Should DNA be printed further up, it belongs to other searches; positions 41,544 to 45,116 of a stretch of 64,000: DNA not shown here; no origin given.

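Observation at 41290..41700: A (TTC)7 trinucleotide microsatellite, a CIRCE-like operator and a G+C-rich structured segment sit upstream of a 1090-aa surface protein gene.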

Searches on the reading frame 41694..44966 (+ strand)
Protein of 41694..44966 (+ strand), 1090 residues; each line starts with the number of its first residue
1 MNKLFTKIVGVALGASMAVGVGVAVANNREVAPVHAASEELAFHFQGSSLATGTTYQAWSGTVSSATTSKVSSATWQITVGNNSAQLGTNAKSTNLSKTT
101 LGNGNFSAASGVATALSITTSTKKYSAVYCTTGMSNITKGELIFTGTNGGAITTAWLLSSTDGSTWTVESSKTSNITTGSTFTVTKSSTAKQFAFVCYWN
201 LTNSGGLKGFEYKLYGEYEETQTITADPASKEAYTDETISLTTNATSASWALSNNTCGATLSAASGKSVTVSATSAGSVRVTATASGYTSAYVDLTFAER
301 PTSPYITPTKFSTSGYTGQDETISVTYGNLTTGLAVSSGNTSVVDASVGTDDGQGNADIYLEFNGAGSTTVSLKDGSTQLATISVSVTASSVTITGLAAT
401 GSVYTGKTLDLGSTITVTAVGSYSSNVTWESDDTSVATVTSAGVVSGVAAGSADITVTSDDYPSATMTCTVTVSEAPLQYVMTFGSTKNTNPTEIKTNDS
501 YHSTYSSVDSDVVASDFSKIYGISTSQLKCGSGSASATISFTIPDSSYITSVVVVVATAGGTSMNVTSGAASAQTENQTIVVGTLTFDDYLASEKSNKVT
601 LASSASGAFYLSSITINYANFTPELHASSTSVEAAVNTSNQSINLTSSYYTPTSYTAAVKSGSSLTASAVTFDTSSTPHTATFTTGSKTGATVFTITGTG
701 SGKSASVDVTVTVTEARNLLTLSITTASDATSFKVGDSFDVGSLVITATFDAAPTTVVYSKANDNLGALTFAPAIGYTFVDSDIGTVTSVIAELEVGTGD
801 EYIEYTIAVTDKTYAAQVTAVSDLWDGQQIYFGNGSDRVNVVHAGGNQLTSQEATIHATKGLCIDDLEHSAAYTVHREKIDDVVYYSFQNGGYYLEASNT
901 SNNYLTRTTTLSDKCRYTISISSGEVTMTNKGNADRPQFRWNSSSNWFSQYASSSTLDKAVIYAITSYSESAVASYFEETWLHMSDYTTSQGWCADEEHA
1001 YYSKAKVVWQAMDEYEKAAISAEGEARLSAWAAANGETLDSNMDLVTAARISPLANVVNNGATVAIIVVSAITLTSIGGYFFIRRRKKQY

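Call 11: search_protein_families(library=pfam, proteins=[window:41694-44966:+])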
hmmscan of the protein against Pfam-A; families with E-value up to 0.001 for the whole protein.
window:41694-44966:+ (1090 aa): 1 family
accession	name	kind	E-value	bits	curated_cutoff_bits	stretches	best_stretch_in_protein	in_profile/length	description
PF02368.24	Big_2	-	5e-10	39.6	22.8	1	401-467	12-77/79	Bacterial Ig-like domain (group 2)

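Call 14: find_encoding_contigs(protein=window:41694-44966:+, flank=6000, max_places=10)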
Protein window:41694-44966:+ (1090 aa): 13 contigs read that carry it; 10 places shown.
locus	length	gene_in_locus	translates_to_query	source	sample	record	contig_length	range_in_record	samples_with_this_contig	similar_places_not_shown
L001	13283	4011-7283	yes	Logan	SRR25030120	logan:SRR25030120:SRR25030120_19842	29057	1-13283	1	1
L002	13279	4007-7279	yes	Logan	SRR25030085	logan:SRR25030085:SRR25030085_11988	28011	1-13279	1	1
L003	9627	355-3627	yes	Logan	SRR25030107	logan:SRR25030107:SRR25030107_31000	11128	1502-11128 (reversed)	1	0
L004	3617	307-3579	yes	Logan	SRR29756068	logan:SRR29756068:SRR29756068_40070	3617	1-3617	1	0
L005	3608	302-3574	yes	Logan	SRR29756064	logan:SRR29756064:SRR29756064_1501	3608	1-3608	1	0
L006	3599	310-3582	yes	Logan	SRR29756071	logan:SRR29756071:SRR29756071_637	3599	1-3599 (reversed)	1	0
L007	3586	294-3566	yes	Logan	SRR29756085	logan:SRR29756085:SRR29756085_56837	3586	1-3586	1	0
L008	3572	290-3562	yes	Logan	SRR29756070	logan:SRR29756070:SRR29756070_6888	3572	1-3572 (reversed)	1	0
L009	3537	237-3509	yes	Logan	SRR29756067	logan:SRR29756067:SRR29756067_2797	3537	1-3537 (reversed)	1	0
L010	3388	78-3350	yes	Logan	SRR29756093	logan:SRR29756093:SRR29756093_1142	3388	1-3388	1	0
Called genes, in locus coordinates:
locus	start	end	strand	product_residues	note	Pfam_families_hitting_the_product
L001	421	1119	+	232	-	-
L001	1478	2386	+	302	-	PF10543:ORF6N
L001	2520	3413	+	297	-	PF12844:HTH_19, PF13560:HTH_31 (faint), PF01381:HTH_3, PF00132:Hexapep, PF14602:Hexapep_2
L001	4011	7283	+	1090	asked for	PF02368:Big_2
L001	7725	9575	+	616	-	-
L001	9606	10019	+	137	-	PF13273:DUF4064 (faint)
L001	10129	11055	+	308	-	PF02645:DegV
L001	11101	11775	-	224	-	PF05987:DUF898 (weak), PF20403:DUF6693 (faint)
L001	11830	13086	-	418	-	PF02492:cobW, PF07683:CobW_C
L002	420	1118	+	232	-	-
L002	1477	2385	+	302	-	PF10543:ORF6N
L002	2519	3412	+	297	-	PF12844:HTH_19, PF13560:HTH_31 (faint), PF01381:HTH_3, PF00132:Hexapep, PF14602:Hexapep_2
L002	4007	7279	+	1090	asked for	PF02368:Big_2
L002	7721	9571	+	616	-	-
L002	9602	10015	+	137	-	PF13273:DUF4064 (faint)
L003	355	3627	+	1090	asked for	PF02368:Big_2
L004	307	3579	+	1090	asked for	PF02368:Big_2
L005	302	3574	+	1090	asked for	PF02368:Big_2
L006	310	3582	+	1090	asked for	PF02368:Big_2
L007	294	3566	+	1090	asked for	PF02368:Big_2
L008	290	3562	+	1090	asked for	PF02368:Big_2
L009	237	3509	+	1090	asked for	PF02368:Big_2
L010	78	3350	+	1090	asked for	PF02368:Big_2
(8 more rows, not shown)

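Call 19: find_homologous_proteins(query=window:41694-44966:+)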
Query window:41694-44966:+ (1090 aa): 182 proteins with E <= 0.001 among 8000 candidates; the best 120 are listed.
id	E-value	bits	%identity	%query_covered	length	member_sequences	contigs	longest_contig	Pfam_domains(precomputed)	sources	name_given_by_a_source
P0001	0.0e+0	2270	100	100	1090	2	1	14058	PF02368.25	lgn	-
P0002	0.0e+0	1392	68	100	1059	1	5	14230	PF22359.3,PF02368.25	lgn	-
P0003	0.0e+0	1335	79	75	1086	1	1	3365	PF22359.3,PF02368.25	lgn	-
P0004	0.0e+0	1295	75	76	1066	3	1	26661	PF02368.25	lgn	-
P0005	0.0e+0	1279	63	100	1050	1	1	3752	PF22359.3,PF02368.25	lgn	-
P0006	0.0e+0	1241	75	75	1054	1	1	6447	PF22359.3,PF02368.25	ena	-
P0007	0.0e+0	1221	74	75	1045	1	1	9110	PF22359.3,PF02368.25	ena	-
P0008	0.0e+0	1014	62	80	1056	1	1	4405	PF22359.3,PF02368.25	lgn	-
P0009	1.1e-295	1002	64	76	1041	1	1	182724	PF22359.3,PF02368.25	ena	-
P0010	2.1e-288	978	62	77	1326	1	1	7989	PF07523.19,PF02368.25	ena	-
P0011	1.1e-232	793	69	57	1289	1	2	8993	PF07523.19,PF02368.25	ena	-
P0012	8.4e-232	790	69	57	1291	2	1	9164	PF07523.19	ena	-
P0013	1.6e-230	786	84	44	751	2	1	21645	PF07523.19,PF02368.25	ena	-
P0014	8.2e-226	771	52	79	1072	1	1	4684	PF07523.19,PF02368.25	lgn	-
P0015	1.5e-222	760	46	100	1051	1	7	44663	PF09479.17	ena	-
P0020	2.6e-196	673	48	80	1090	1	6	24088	PF26182.1,PF22359.3,PF02368.25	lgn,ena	-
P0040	3.2e-114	401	54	45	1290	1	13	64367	PF02368.25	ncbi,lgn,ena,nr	ncbi:MAG: Ig-like domain-containing protein [Bacilli bacterium]|nr:Ig-like domain-containing protein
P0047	1.9e-108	382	43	70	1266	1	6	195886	PF07523.19,PF02368.25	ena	-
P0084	5.3e-47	179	50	23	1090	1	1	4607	PF09479.17,PF22359.3,PF02368.25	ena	-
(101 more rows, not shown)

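Call 21: find_encoding_contigs(protein=P0002, flank=3000, max_places=5)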
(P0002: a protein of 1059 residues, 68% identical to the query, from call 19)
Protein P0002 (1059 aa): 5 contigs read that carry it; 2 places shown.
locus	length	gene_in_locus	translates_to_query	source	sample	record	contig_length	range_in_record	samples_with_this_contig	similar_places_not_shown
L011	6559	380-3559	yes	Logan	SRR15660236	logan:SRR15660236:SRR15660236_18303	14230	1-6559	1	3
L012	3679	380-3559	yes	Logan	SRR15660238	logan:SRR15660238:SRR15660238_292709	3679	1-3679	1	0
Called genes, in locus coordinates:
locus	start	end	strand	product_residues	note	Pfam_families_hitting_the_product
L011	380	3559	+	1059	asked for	PF02368:Big_2, PF22359:Big-like (weak)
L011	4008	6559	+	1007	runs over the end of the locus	PF04231:Endonuclease_1, PF02368:Big_2, PF26182:Ig_NUP210_5th (weak), PF07523:Big_3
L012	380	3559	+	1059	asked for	PF02368:Big_2, PF22359:Big-like (weak)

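Call 22: find_encoding_contigs(protein=P0004, flank=3000, max_places=3)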
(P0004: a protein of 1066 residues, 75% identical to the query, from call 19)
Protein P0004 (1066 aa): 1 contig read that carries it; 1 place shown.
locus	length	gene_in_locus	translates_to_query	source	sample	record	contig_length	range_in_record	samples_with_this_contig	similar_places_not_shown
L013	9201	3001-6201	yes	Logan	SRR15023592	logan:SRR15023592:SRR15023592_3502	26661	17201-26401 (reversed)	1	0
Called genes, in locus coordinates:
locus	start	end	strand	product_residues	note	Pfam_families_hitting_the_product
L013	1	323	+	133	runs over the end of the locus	-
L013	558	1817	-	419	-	PF13439:Glyco_transf_4, PF00534:Glycos_transf_1, PF13692:Glyco_trans_1_4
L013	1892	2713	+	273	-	PF01553:Acyltransferase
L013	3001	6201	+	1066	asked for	PF02368:Big_2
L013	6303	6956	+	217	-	PF25087:GMPPB_C (faint), PF00132:Hexapep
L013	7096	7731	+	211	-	-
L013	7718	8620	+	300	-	PF08843:AbiEii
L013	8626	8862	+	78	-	-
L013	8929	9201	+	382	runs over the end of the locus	PF13303:PTS_EIIC_2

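Call 23: find_encoding_contigs(protein=P0009, flank=3000, max_places=3)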
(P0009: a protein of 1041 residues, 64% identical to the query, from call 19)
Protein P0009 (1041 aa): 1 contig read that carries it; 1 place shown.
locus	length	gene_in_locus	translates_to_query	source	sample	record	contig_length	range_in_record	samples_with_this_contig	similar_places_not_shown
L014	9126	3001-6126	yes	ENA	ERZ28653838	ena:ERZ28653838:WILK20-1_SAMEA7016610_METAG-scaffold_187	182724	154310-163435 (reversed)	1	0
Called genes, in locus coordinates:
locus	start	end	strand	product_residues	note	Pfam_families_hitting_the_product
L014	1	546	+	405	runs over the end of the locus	PF06245:DUF1015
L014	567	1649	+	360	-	PF00266:Aminotran_5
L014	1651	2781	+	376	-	PF00389:2-Hacid_dh, PF02826:2-Hacid_dh_C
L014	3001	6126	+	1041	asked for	PF02368:Big_2, PF22359:Big-like (weak)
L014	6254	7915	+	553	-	PF00365:PFK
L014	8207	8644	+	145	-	PF01909:NTP_transf_2, PF18765:Polbeta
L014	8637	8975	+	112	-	PF01934:HepT-like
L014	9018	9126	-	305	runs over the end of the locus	PF00696:AA_kinase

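Call 24: find_encoding_contigs(protein=P0015, flank=3000, max_places=7)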
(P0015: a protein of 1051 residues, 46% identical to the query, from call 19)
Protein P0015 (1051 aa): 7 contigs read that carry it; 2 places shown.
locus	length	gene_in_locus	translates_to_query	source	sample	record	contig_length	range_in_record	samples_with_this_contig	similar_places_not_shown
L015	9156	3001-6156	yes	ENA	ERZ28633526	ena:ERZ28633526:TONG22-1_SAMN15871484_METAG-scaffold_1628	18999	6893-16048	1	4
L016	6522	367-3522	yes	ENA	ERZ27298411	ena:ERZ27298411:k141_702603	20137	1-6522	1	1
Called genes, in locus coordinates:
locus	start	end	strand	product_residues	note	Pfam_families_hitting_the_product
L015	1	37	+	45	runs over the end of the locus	-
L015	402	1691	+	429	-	PF13173:AAA_14, PF13635:DUF4143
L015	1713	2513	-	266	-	PF22083:I-HmuI_NUMOD-like (faint), PF07453:NUMOD1 (weak)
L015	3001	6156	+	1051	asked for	PF09479:Flg_new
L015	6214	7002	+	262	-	-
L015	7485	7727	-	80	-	-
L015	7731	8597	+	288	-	PF12844:HTH_19, PF01381:HTH_3, PF13151:DUF3990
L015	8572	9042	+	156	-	-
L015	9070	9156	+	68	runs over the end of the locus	PF02597:ThiS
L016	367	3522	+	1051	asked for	PF09479:Flg_new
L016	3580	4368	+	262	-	-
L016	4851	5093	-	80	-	-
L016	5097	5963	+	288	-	PF12844:HTH_19, PF01381:HTH_3, PF13151:DUF3990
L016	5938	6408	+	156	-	-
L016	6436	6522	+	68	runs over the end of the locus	PF02597:ThiS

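Call 50: find_encoding_contigs(protein=P0040, flank=700, max_places=10)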
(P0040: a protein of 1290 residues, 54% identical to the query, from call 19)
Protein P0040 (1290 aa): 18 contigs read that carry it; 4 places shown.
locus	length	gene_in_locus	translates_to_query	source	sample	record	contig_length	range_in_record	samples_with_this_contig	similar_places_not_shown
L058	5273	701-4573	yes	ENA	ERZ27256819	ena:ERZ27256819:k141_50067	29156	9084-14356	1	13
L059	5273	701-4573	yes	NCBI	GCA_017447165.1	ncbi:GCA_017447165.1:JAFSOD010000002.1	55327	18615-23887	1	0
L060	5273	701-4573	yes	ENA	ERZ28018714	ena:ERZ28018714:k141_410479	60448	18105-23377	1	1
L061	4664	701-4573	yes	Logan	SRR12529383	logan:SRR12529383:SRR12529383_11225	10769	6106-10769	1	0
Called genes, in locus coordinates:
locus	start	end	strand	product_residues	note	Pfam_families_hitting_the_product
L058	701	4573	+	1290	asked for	PF02368:Big_2 (weak)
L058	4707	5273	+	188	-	-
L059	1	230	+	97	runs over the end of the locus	PF01934:HepT-like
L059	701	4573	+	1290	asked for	PF02368:Big_2 (weak)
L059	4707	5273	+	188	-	-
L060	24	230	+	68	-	PF01934:HepT-like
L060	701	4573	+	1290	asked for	PF02368:Big_2 (weak)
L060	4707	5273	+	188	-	-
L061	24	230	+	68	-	PF01934:HepT-like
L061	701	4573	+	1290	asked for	PF02368:Big_2 (weak)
